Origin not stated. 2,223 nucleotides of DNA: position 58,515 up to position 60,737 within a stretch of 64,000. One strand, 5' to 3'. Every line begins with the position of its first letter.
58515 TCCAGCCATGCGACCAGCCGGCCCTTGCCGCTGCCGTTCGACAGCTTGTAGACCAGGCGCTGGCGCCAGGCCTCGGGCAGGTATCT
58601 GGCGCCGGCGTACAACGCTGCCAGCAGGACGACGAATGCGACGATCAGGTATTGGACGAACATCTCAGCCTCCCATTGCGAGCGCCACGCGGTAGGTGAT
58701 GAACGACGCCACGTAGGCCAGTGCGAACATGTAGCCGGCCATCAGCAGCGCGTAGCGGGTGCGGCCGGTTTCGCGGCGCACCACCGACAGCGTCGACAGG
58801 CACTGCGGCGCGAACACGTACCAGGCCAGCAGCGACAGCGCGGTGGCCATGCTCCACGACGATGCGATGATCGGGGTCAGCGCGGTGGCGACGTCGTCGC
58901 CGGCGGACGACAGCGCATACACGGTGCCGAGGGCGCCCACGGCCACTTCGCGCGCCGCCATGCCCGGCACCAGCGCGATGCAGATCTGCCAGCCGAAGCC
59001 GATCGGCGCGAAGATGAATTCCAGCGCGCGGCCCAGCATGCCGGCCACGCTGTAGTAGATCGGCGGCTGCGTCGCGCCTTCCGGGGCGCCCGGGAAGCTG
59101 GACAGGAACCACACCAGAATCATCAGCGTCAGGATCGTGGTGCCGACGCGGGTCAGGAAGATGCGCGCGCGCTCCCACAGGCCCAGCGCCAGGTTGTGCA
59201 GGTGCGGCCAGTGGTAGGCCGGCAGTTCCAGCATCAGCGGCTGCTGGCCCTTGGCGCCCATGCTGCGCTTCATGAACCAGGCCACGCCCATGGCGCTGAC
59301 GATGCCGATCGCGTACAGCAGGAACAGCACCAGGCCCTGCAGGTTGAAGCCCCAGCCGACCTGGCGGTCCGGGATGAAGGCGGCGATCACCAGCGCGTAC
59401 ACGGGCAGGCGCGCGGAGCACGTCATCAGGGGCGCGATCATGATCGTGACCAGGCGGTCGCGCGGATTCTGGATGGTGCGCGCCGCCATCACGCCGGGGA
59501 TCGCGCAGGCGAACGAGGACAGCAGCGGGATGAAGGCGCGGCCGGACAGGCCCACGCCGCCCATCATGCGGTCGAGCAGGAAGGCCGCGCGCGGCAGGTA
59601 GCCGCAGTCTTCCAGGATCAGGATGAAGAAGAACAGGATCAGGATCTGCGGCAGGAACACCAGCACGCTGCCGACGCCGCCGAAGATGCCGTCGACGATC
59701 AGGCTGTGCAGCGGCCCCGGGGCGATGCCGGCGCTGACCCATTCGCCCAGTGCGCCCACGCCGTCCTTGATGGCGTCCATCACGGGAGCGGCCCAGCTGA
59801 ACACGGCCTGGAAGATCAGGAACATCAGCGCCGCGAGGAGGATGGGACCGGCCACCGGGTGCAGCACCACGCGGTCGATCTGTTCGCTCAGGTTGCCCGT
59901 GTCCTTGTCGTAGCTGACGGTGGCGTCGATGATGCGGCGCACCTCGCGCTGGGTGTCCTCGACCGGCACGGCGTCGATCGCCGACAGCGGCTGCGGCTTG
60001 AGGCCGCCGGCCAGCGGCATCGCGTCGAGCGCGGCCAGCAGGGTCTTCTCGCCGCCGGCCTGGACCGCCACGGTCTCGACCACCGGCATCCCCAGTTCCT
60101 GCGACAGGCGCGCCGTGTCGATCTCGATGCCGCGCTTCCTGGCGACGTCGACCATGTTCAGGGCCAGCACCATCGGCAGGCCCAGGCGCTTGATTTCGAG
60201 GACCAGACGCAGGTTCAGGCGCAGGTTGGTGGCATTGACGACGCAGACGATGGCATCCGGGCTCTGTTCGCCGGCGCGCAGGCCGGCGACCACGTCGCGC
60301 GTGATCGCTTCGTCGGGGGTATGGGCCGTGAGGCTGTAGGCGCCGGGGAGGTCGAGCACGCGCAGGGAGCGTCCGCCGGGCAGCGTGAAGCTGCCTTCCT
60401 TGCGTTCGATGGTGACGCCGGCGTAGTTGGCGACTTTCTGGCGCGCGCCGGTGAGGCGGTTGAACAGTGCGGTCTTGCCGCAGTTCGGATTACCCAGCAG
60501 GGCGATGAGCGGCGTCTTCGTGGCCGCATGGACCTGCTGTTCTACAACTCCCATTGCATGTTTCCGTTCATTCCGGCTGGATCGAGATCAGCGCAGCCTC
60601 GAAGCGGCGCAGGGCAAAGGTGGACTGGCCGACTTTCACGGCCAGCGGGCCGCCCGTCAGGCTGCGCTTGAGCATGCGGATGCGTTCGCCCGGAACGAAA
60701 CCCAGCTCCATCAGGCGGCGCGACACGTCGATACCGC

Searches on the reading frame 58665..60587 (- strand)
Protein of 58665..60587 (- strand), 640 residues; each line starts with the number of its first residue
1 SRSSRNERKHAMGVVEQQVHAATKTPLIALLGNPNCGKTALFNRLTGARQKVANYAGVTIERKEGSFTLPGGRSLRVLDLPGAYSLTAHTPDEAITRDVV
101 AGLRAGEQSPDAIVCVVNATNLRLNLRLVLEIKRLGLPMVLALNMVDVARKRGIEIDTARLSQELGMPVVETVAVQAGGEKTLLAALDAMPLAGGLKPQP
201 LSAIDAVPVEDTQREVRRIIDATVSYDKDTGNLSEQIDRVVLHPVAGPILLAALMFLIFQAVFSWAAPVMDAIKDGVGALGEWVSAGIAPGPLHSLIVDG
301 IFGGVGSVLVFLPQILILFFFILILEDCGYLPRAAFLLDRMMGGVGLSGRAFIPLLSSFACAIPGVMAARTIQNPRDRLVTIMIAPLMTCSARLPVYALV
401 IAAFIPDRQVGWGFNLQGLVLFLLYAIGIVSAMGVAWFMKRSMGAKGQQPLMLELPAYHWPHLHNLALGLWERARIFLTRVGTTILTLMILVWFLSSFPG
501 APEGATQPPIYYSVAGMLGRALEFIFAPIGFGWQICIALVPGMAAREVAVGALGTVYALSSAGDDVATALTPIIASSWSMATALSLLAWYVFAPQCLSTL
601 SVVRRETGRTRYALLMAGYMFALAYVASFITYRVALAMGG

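Call 51: search_protein_families(library=pfam, proteins=[window:58665-60587:-], max_evalue=0.00001)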
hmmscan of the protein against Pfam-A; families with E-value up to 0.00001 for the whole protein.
window:58665-60587:- (640 aa): 4 families
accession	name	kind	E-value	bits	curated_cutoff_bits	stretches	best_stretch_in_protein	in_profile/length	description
PF02421.24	FeoB_N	-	1.7e-53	180.8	27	1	28-185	3-154/156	Ferrous iron transport protein B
PF07670.19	Gate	-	2.7e-34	118.2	29.6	2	308-403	1-103/104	Nucleoside recognition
PF01926.29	MMR_HSR1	-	1.5e-17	64.2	21.9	1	28-144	2-112/113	50S ribosome-binding GTPase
PF07664.17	FeoB_C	-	4.9e-15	55.4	26.6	1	421-473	1-54/54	Ferrous iron transport protein B C terminus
